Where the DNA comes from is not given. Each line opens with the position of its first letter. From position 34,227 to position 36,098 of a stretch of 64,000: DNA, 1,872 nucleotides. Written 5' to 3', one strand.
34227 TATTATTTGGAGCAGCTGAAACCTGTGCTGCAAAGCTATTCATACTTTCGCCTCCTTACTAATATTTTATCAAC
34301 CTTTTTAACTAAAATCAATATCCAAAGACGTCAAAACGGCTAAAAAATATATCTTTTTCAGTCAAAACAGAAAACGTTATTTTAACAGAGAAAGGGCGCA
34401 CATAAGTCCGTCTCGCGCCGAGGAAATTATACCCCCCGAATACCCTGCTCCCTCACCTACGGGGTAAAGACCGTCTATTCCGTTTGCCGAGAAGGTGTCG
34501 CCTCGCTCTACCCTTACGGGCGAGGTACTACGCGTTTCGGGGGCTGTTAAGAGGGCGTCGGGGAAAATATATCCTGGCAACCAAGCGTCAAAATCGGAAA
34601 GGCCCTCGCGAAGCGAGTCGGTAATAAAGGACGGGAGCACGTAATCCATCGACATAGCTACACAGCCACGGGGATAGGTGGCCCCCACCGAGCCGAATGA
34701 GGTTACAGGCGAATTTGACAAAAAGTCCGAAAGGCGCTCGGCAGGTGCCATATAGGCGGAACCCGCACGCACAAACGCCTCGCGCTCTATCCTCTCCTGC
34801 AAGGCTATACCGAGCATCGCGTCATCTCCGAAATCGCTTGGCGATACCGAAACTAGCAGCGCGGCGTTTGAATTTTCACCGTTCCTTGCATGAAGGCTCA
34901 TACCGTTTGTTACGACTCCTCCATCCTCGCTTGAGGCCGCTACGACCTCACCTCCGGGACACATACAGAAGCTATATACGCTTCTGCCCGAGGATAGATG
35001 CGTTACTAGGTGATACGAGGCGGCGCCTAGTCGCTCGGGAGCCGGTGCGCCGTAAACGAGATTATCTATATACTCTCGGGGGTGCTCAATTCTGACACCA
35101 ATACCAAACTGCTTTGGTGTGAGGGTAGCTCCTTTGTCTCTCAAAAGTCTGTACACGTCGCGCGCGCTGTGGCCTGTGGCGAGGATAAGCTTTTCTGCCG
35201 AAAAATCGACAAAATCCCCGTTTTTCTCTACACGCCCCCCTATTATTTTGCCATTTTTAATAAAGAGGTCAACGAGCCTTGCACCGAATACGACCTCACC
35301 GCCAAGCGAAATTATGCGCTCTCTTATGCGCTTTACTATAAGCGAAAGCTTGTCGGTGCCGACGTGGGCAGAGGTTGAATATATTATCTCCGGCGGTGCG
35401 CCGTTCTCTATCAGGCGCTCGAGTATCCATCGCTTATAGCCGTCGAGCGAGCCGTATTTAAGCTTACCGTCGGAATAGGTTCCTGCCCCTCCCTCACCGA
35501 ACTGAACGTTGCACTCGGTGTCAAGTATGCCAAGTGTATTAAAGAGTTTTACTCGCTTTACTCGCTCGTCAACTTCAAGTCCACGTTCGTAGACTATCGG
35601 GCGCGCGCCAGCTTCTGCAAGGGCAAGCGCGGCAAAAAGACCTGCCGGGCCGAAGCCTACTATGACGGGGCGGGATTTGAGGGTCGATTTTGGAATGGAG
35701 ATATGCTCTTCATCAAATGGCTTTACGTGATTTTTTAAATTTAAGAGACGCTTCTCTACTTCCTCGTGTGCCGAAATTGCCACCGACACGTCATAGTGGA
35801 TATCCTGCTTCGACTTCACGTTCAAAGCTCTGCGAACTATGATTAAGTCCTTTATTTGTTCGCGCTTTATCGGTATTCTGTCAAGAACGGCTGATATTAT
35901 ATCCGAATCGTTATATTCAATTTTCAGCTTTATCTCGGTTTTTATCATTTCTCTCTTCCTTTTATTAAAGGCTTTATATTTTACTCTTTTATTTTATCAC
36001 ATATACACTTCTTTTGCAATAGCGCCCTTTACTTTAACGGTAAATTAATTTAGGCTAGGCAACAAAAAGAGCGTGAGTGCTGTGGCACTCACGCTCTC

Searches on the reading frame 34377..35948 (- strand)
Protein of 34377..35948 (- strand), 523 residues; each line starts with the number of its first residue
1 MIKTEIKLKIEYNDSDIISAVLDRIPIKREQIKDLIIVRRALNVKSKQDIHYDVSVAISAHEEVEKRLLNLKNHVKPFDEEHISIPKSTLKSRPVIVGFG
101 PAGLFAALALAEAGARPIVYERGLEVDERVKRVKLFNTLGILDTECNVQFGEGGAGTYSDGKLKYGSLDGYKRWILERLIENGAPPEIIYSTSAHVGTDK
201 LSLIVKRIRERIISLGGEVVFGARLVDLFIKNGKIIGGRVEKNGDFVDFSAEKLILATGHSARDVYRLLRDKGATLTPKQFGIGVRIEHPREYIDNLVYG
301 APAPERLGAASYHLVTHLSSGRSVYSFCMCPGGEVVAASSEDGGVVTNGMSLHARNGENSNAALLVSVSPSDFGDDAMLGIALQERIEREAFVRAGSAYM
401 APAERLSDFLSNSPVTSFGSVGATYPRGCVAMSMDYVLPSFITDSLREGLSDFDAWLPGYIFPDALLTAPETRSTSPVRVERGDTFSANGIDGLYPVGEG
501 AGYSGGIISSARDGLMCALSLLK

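Call 5: search_protein_families(library=pfam, proteins=[window:34377-35948:-], max_evalue=0.01)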
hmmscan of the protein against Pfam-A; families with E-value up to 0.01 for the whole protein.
window:34377-35948:- (523 aa): 6 families
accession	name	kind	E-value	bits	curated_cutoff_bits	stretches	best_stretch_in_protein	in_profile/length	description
PF21688.3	FAD-depend_C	-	9.5e-67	225.5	27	1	280-474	1-197/197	FAD-dependent protein, C-terminal domain-like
PF01266.30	DAO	-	4.9e-08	33.3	27.9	1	205-317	152-260/353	FAD dependent oxidoreductase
PF00890.30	FAD_binding_2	-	3e-07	30.4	20.4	1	95-123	3-31/414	FAD binding domain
PF07992.20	Pyr_redox_2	-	0.00019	21.4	26.1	1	95-264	4-113/291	Pyridine nucleotide-disulphide oxidoreductase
PF03486.20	HI0933_like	-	0.00022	21.2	50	1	95-279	4-190/244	HI0933-like protein Rossmann domain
PF01494.25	FAD_binding_3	-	0.0096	15.6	22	0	95-122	5-32/349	FAD binding domain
